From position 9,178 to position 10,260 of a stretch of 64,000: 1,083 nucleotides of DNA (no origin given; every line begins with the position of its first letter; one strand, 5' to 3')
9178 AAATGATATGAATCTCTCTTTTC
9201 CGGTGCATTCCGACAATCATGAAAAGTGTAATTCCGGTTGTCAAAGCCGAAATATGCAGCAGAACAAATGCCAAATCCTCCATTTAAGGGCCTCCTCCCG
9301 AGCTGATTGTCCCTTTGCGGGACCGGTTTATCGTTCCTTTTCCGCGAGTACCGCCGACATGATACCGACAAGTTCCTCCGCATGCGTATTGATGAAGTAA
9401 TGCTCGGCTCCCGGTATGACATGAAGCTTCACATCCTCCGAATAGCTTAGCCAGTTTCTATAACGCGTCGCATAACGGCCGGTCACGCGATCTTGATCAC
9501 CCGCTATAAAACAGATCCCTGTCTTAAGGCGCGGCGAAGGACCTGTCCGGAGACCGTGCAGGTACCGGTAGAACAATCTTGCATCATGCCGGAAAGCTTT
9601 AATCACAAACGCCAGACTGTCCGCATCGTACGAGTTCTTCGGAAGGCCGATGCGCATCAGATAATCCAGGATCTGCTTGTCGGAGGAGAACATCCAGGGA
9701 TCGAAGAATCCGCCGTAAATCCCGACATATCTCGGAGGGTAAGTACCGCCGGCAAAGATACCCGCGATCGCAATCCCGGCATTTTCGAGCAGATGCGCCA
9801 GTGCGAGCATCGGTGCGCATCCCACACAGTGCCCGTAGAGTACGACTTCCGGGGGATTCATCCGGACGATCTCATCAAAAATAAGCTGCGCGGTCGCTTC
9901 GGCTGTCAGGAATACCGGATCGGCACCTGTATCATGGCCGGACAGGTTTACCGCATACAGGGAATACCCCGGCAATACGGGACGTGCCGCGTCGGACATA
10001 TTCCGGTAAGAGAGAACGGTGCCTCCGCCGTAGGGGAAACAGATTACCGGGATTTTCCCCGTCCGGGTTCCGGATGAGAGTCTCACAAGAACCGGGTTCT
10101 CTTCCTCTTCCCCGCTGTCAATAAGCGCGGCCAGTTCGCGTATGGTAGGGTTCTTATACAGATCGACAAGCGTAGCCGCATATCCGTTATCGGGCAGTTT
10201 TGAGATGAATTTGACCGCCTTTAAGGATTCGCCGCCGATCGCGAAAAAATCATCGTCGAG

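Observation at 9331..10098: The terminal thioesterase has Cys instead of the nucleophilic Ser, directly after a Thr module: possible strained-ring (beta-lactone-type) release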

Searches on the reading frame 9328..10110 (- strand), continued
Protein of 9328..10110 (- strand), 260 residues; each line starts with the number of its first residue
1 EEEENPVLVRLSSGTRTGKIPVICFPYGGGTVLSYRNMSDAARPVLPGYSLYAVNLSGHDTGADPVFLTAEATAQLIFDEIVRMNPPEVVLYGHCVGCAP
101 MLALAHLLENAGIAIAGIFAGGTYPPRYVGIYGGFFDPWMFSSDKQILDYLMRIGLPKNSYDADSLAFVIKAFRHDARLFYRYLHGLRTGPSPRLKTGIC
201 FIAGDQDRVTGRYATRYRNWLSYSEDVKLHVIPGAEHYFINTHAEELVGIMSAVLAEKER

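Call 43: fold_search(model_id=the predicted structure, library=pdb)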
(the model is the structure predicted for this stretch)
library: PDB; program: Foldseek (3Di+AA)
matches with E <= 10: 1783; with E <= 0.001: 995
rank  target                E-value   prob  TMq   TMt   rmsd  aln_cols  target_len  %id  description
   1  6n8e                  2.1e-17  1.00  0.79  0.17   3.0       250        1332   32  Crystal structure of holo-ObiF1, a five domain nonribosomal peptide synthetase from Burkholderia diffusa (released 2019-07-24)
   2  8w2d_B                1.8e-15  1.00  0.81  0.67   3.3       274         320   19  holo-PCP-Thioesterase di-domain structure from the sulfazecin biosynthetic nonribosomal peptide synthetase, SulM (released 2024-08-07)
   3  8w2c_A                1.3e-14  1.00  0.79  0.81   4.2       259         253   20  Thioesterase domain structure from Sulfazecin biosynthetic nonribosomal peptide synthetase SulM (released 2024-08-07)
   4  8w2c_B                5.1e-14  1.00  0.79  0.80   3.4       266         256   19  Thioesterase domain structure from Sulfazecin biosynthetic nonribosomal peptide synthetase SulM (released 2024-08-07)
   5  8w2d_A                1.5e-13  1.00  0.79  0.65   3.3       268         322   19  holo-PCP-Thioesterase di-domain structure from the sulfazecin biosynthetic nonribosomal peptide synthetase, SulM (released 2024-08-07)
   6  3fla_A                3.1e-13  1.00  0.76  0.79   3.2       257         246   23  RifR - Type II thioesterase from Rifamycin NRPS/PKS biosynthetic pathway - Form 1 (released 2009-01-06)
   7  3flb                  4.7e-13  1.00  0.70  0.74   4.2       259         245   21  RifR - Type II thioesterase from Rifamycin NRPS/PKS biosynthetic pathway - Form 2 (released 2009-01-06)
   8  6vap_B                1.1e-12  1.00  0.68  0.72   5.2       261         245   20  Structure of the type II thioesterase BorB from the borrelidin biosynthetic cluster (released 2020-05-06)
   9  6ba8                  1.7e-12  1.00  0.73  0.76   3.9       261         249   18  YbtT - Type II thioesterase from Yersiniabactin NRPS/PKS biosynthetic pathway (released 2018-10-31)
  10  3qmv_B                2.7e-12  1.00  0.70  0.72   3.7       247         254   19  RedJ-Thioesterase from the Prodiginine biosynthetic pathway in Streptomyces coelicolor (released 2011-05-04)
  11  6ece_A                2.7e-12  1.00  0.67  0.68   5.6       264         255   22  Vlm2 thioesterase domain with genetically encoded 2,3-diaminopropionic acid bound with a dodecadepsipeptide, space gro (released 2018-12-12)
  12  5ugz_A                4.9e-12  1.00  0.69  0.74   4.2       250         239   20  Crystal structure of ClbQ from the colibactin NRPS/PKS pathway (released 2017-09-20)
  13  6ba9                  8.3e-12  1.00  0.73  0.76   3.9       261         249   18  YbtT - Type II thioesterase from Yersiniabactin NRPS/PKS biosynthetic pathway- S89A mutant (released 2018-10-31)
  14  3qmw_D                9.3e-12  1.00  0.70  0.73   3.8       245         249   20  RedJ with PEG molecule bound in the active site (released 2011-05-04)
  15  3qmv_C                9.3e-12  1.00  0.68  0.67   4.3       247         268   20  RedJ-Thioesterase from the Prodiginine biosynthetic pathway in Streptomyces coelicolor (released 2011-05-04)
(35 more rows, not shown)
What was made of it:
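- On ObiF-type beta-lactone-forming Cys thioesterase: Foldseek rank 1 (call 43).
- Type II TEs rank after them (call 43).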

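Call 56: search_protein_families(library=pfam, proteins=[L010:88-1800:+, L012:5150-6880:+, L013:5141-6880:+, P0007, P0100, P0137], max_evalue=0.01)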
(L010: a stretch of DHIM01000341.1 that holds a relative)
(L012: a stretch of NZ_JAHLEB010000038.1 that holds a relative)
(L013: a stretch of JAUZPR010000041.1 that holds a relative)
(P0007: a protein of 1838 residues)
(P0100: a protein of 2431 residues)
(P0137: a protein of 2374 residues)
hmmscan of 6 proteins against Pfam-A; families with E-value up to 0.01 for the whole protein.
L010:88-1800:+ (571 aa): 1 family
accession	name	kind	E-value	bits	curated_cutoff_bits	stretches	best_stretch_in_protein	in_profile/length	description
PF07238.19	PilZ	-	0.00027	21.7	22.5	1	113-214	3-102/102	PilZ domain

L012:5150-6880:+ (577 aa): 1 family
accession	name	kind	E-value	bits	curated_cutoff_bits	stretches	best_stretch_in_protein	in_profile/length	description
PF07238.19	PilZ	-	6.3e-06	26.9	22.5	1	124-225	3-102/102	PilZ domain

L013:5141-6880:+ (580 aa): 1 family
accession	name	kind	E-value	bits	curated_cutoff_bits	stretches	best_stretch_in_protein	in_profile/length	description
PF07238.19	PilZ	-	2.6e-07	31.3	22.5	1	124-222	2-100/102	PilZ domain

P0007 (1838 aa): 6 families
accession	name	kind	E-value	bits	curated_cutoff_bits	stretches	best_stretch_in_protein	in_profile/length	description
PF00501.34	AMP-binding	-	1.1e-85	288.2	29.9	1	1010-1362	1-384/384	AMP-binding enzyme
PF00668.25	Condensation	-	5.6e-75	253.2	30.6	1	550-987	5-456/456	Condensation domain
PF00975.26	Thioesterase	-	8.2e-14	52.8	26.4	1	1604-1836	3-224/226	Thioesterase domain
PF13193.12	AMP-binding_C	-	1.9e-09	38.7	24.5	1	1419-1492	1-76/76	AMP-binding enzyme C-terminal domain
PF00550.31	PP-binding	-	1e-08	35.8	20.8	1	1521-1578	2-65/67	Phosphopantetheine attachment site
PF07238.19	PilZ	-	0.0021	18.8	22.5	1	107-208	3-102/102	PilZ domain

P0100 (2431 aa): 15 families
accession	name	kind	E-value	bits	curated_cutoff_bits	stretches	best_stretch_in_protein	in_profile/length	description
PF00501.34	AMP-binding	-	8.3e-95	318.2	29.9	1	1601-1948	1-384/384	AMP-binding enzyme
PF00668.25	Condensation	-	8e-83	279.1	30.6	1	1134-1580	3-455/456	Condensation domain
PF00109.32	ketoacyl-synt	-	7.2e-58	196.6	20.8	1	426-662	3-252/252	Beta-ketoacyl synthase, N-terminal domain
PF00550.31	PP-binding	-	3.5e-47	158.9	20.8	4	2111-2174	2-66/67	Phosphopantetheine attachment site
PF02801.28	Ketoacyl-synt_C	-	3.7e-27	95.1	20.8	1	671-782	2-116/119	Beta-ketoacyl synthase, C-terminal domain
PF00975.26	Thioesterase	-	1e-16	62.3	26.4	1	2199-2430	2-224/226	Thioesterase domain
PF00881.29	Nitroreductase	-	1.5e-14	54.9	23.5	1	230-406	3-167/167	Nitroreductase family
PF13193.12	AMP-binding_C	-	1.8e-12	48.4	24.5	1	2007-2082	1-76/76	AMP-binding enzyme C-terminal domain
PF12697.13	Abhydrolase_6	-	1.1e-10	43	26.3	1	2207-2426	6-216/217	Alpha/beta hydrolase family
PF22336.2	RhiE-like_linker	-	2.3e-08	34.3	27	1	855-923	1-65/67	RhiE-like, KS-MAT linker domain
PF00108.29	Thiolase_N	-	1.3e-07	31.7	26.4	1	576-622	77-123/260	Thiolase, N-terminal domain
PF23297.2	ACP_SdgA_C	-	5.8e-07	30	27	0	20-81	27-88/95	Highly reducing polyketide synthase sdgA, C-terminal ACP domain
PF22621.2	CurL-like_PKS_C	-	8.8e-07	29.2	27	1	853-918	2-64/64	CurL-like, PKS C-terminal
PF16197.11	KAsynt_C_assoc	-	1.3e-06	29.2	33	1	788-872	2-81/111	Ketoacyl-synthetase C-terminal extension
PF00561.26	Abhydrolase_1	-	0.0076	16.4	25.8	0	2213-2286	16-89/245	alpha/beta hydrolase fold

P0137 (2374 aa): 9 families
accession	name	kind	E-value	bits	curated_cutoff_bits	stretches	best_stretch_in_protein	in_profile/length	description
PF00501.34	AMP-binding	-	2.9e-88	296.7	29.9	1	1528-1876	2-384/384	AMP-binding enzyme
PF00668.25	Condensation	-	1.6e-71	241.9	30.6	1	1061-1507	3-456/456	Condensation domain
PF00109.32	ketoacyl-synt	-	8.3e-53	180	20.8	1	510-743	3-252/252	Beta-ketoacyl synthase, N-terminal domain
PF00550.31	PP-binding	-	2.9e-50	168.8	20.8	4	965-1029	3-67/67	Phosphopantetheine attachment site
PF02801.28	Ketoacyl-synt_C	-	5e-31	107.6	20.8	1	752-864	2-117/119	Beta-ketoacyl synthase, C-terminal domain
PF00975.26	Thioesterase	-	1.6e-17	65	26.4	1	2127-2355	2-222/226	Thioesterase domain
PF13193.12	AMP-binding_C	-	2.7e-14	54.3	24.5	1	1935-2010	1-76/76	AMP-binding enzyme C-terminal domain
PF00881.29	Nitroreductase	-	2.3e-10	41.4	23.5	1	319-492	5-166/167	Nitroreductase family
PF00108.29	Thiolase_N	-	4.2e-07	30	26.4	1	652-703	72-123/260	Thiolase, N-terminal domain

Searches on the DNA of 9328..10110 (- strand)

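Call 78: search_rna_families(sources=[L002, L005, L015, L052, L053, L054, L003], threshold=gathering)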
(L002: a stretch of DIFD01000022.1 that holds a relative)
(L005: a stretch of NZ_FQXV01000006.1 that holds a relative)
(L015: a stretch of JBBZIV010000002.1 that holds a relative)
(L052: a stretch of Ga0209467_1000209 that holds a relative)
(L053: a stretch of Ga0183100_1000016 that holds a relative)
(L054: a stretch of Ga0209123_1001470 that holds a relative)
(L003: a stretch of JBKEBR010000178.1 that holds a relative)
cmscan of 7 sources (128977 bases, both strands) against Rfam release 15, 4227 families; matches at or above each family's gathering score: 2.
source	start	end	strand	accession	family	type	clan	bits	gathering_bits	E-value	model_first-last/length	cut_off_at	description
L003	14992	15064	+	RF00005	tRNA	Gene; tRNA;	CL00001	65.9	29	8.5e-12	1-71/71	no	tRNA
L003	14885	14955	+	RF00005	tRNA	Gene; tRNA;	CL00001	59.6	29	4.6e-10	1-71/71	no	tRNA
